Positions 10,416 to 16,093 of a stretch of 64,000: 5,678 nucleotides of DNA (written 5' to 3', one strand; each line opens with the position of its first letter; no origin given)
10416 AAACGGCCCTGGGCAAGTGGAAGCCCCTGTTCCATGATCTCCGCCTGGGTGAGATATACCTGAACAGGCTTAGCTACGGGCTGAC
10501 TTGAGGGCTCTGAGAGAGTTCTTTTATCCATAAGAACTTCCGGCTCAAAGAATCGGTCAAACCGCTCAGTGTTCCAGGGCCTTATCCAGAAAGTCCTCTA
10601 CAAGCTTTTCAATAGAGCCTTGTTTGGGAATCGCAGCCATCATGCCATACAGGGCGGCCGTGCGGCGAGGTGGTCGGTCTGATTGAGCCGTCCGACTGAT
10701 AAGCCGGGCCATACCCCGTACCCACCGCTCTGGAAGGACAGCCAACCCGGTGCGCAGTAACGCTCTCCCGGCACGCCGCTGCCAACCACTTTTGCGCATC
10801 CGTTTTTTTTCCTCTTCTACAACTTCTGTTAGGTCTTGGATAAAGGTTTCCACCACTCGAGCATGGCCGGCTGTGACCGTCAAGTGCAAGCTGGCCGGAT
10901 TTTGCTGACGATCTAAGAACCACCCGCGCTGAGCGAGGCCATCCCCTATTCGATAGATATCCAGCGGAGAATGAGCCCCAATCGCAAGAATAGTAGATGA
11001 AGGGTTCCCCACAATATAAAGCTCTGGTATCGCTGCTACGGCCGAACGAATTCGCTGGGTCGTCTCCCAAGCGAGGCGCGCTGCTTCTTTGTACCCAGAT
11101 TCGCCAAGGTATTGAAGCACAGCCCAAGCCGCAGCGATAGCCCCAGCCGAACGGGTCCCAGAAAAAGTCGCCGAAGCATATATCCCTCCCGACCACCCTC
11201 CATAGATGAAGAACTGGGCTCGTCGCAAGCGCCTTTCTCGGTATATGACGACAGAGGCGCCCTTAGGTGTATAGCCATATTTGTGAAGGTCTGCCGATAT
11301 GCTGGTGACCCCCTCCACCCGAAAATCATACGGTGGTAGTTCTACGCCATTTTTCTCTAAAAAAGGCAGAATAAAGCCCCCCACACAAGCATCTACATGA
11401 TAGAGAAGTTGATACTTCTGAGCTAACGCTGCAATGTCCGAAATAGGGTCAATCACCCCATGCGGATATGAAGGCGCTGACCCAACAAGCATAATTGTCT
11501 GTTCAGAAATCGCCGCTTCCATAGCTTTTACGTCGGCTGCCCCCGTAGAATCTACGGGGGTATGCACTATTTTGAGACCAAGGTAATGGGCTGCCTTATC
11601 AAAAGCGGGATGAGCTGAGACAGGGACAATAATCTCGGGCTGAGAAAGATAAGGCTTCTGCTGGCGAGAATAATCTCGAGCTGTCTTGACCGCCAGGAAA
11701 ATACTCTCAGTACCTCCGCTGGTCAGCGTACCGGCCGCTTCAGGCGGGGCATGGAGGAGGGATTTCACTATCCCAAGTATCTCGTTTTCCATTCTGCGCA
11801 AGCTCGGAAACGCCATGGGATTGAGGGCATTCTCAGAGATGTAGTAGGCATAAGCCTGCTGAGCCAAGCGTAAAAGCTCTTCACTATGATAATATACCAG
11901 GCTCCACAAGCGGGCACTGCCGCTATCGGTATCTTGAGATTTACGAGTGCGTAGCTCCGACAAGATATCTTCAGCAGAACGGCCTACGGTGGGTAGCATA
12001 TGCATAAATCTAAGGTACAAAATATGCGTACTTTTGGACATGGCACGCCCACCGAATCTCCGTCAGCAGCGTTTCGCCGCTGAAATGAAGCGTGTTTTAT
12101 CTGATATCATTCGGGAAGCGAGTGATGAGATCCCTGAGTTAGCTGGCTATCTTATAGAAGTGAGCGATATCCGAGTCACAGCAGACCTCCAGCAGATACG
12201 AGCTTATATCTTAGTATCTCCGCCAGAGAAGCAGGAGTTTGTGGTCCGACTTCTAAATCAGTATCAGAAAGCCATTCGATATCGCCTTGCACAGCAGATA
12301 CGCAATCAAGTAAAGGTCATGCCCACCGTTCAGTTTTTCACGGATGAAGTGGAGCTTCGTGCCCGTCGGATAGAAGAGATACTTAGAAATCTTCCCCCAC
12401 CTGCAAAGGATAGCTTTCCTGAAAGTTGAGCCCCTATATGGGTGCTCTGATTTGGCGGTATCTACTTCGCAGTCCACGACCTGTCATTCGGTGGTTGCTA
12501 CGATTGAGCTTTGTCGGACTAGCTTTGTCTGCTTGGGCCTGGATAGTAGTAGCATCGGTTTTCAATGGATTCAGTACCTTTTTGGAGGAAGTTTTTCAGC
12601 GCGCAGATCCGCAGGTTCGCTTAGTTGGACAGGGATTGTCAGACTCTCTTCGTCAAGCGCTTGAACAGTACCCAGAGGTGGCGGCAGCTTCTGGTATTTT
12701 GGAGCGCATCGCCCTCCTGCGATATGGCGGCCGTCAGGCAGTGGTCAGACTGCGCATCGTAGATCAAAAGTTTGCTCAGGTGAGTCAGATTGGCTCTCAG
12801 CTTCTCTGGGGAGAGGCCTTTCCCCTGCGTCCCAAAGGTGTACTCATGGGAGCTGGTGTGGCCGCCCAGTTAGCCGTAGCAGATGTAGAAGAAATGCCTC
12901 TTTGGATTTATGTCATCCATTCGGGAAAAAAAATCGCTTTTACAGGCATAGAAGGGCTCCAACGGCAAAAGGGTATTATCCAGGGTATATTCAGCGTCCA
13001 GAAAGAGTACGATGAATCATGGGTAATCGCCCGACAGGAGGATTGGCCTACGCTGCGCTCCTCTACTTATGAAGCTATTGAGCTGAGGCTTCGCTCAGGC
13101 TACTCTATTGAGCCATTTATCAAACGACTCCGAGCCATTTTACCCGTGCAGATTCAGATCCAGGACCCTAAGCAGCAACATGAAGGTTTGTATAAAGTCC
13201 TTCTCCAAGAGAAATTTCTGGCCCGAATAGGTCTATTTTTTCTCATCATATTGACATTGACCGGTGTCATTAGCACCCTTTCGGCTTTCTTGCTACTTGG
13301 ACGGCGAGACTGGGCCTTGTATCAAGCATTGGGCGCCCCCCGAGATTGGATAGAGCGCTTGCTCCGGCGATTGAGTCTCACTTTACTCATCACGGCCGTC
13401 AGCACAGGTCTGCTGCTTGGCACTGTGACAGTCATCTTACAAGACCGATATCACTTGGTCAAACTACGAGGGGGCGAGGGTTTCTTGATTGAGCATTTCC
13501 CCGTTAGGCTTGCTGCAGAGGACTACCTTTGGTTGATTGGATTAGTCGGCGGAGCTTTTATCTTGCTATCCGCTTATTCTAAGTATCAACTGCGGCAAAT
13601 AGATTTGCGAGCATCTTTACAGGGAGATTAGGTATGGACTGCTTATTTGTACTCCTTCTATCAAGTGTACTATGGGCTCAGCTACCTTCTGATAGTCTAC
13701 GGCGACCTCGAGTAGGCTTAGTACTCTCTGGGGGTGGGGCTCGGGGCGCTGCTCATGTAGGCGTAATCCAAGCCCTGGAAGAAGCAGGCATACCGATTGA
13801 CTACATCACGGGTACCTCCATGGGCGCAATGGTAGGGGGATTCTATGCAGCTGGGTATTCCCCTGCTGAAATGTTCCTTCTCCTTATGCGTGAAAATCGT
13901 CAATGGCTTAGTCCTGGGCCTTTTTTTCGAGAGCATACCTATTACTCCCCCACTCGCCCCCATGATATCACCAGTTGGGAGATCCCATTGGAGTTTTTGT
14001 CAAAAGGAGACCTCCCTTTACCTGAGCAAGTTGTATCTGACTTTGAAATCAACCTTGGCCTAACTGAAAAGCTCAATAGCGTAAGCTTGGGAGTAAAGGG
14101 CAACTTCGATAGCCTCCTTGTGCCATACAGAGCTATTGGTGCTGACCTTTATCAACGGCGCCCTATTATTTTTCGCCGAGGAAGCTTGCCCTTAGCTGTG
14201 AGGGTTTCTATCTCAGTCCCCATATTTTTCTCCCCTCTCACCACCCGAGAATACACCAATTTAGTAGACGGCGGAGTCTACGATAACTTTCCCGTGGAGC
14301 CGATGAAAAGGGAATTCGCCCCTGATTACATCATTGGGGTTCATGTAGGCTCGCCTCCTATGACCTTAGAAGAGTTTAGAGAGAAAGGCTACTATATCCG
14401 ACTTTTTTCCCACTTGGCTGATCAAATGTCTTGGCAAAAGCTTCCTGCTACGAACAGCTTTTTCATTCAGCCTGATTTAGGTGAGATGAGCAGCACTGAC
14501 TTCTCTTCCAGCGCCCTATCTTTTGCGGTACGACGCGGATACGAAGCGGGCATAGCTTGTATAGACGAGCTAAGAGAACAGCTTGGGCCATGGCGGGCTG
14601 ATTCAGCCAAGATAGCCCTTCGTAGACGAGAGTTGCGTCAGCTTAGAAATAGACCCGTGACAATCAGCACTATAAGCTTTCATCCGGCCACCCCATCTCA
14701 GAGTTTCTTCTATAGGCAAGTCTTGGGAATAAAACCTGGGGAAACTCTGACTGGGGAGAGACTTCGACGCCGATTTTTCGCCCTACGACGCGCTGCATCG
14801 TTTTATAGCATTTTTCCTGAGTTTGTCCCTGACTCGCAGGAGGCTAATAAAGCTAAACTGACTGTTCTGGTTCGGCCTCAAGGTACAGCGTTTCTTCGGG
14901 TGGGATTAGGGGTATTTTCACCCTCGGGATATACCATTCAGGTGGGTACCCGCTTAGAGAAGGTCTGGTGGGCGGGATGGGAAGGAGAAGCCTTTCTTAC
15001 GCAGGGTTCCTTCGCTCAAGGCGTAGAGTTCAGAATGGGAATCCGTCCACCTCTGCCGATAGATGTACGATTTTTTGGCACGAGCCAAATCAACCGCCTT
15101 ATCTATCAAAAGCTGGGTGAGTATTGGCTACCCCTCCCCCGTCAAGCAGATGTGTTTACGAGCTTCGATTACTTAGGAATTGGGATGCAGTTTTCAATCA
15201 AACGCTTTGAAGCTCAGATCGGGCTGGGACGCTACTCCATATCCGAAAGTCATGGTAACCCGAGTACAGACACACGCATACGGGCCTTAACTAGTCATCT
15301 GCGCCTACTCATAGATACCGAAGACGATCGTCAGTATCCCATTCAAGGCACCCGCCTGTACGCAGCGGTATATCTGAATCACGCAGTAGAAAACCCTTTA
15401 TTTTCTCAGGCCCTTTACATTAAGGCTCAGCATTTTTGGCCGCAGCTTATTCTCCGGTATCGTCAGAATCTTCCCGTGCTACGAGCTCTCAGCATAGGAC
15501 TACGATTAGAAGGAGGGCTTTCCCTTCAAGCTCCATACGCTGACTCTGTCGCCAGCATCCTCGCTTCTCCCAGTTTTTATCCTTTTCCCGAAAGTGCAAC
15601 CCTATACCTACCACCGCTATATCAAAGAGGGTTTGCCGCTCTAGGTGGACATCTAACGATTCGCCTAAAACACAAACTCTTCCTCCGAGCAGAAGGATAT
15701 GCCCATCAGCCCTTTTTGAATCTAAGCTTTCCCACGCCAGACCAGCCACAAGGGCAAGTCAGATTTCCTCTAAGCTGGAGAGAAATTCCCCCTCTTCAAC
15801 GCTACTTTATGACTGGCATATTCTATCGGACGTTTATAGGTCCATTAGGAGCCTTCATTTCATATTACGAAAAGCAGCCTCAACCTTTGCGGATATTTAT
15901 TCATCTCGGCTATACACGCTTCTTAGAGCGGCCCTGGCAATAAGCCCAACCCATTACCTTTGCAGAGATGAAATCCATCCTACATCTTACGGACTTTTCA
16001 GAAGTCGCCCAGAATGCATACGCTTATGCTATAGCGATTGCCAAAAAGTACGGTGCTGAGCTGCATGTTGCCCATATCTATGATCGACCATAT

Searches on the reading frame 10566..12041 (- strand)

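Call 30: search_protein_families(library=ncbifam, proteins=[window:10566-12041:-], max_evalue=0.00001)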
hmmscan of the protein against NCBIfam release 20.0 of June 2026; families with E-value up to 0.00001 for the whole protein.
window:10566-12041:- (491 aa): 14 families
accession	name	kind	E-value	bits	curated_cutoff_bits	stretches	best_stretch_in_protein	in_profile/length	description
TIGR03812.1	tyr_de_CO2_Arch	equivalog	2.1e-73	247.4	299.4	1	23-407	2-375/375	tyrosine decarboxylase MfnA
TIGR01788.1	Glu-decarb-GAD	equivalog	1.4e-28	99.8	380.4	1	65-382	62-394/431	glutamate decarboxylase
TIGR03799.1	NOD_PanD_pyr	equivalog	6.4e-15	54.5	606.1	1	137-353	212-434/522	pyridoxal-dependent aspartate 1-decarboxylase PanP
NF052646.1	DABADecarRhbB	equivalog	1.6e-14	53.4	900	1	84-268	138-323/491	L-2,4-diaminobutyrate decarboxylase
TIGR03402.1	FeS_nifS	equivalog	4.3e-13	48.8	530.75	1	92-220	51-175/379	cysteine desulfurase NifS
NF002806.0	PRK02948.1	subfamily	2.3e-12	46.6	304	1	106-277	65-221/381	IscS subfamily cysteine desulfurase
NF010611.0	PRK14012.1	equivalog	5.1e-12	45.4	548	1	106-347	73-295/406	IscS subfamily cysteine desulfurase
TIGR02006.1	IscS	equivalog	1.2e-11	44.3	643.2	1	106-346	69-290/402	IscS subfamily cysteine desulfurase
NF002748.0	PRK02769.1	equivalog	2.1e-11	43.2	305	1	84-413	66-377/382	histidine decarboxylase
TIGR03403.1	nifS_epsilon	equivalog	6.6e-11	41.6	587.7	1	106-346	65-286/382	NifS family cysteine desulfurase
TIGR03235.1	DNA_S_dndA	equivalog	1.7e-09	37.4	480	1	106-282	64-229/353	cysteine desulfurase DndA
NF003346.0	PRK04366.1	equivalog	1.1e-07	30.9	441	1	108-205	141-237/487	aminomethyl-transferring glycine dehydrogenase subunit GcvPB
TIGR01979.1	sufS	subfamily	4.8e-06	25.7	475.1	0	92-282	71-248/403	SufS family cysteine desulfurase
TIGR01977.1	am_tr_V_EF2568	hypoth_equivalog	6.4e-06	25.4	377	0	153-270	109-215/376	cysteine desulfurase family protein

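Call 31: search_protein_families(library=pfam, proteins=[window:10566-12041:-], max_evalue=0.00001)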
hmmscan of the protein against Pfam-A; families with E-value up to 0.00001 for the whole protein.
window:10566-12041:- (491 aa): 2 families
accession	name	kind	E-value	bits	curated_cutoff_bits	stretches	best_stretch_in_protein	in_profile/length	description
PF00282.25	Pyridoxal_deC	-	2e-20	73.3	27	1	55-345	51-363/375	Pyridoxal-dependent decarboxylase conserved domain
PF00266.25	Aminotran_5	-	7.2e-19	68.4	21.5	1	92-346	52-302/371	Aminotransferase class-V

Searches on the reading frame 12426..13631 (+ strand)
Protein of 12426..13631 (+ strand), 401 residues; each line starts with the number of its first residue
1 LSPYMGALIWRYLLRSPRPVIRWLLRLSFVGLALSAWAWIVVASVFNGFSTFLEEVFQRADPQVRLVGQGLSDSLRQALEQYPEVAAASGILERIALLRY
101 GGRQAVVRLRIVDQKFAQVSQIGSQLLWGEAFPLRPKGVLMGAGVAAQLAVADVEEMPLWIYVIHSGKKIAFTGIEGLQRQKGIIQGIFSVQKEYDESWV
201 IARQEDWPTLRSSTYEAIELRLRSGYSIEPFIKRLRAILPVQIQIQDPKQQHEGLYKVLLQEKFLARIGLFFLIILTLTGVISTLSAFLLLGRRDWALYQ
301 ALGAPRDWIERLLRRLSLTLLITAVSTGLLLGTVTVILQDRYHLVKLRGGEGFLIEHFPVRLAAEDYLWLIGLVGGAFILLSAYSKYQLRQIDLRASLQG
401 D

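Call 30: search_protein_families(library=ncbifam, proteins=[window:12426-13631:+], max_evalue=0.00001)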
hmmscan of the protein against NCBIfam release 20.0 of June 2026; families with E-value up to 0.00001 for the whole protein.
window:12426-13631:+ (401 aa): 3 families
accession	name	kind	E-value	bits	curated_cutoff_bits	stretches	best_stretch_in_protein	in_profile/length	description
TIGR02212.1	lolCE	equivalog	4.1e-22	78.7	362.45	1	11-371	9-381/411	lipoprotein-releasing ABC transporter permease subunit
NF008357.0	PRK11146.1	exception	2.6e-11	43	439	1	26-335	28-341/414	lipoprotein-releasing ABC transporter permease subunit LolE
TIGR02213.1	lolE_release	exception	8.1e-10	38.1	540.35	1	20-337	19-345/411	lipoprotein-releasing ABC transporter permease subunit LolE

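Call 31: search_protein_families(library=pfam, proteins=[window:12426-13631:+], max_evalue=0.00001)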
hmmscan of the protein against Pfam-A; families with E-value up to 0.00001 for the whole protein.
window:12426-13631:+ (401 aa): 1 family
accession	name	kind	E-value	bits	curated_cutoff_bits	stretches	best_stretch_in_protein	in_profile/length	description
PF12704.14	MacB_PCD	-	3.4e-08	34.4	27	1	28-237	4-206/207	MacB-like periplasmic core domain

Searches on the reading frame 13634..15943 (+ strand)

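Call 30: search_protein_families(library=ncbifam, proteins=[window:13634-15943:+], max_evalue=0.00001)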
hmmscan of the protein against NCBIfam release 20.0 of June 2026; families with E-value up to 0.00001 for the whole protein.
window:13634-15943:+ (769 aa): 2 families
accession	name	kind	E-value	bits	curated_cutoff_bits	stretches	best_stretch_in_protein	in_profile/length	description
NF007623.0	PRK10279.1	equivalog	1e-19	70.9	272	2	23-73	2-52/301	patatin-like phospholipase RssA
NF043045.1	T4SS_VpdC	equivalog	2.4e-10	39.1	1000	1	29-83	308-362/880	Dot/Icm T4SS effector VpdC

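Call 31: search_protein_families(library=pfam, proteins=[window:13634-15943:+], max_evalue=0.00001)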
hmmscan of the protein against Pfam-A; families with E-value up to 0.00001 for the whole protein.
window:13634-15943:+ (769 aa): 1 family
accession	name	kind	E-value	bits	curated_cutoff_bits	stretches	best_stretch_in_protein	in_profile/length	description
PF01734.28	Patatin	-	4.5e-30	105.7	27.7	1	29-223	1-189/191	Patatin-like phospholipase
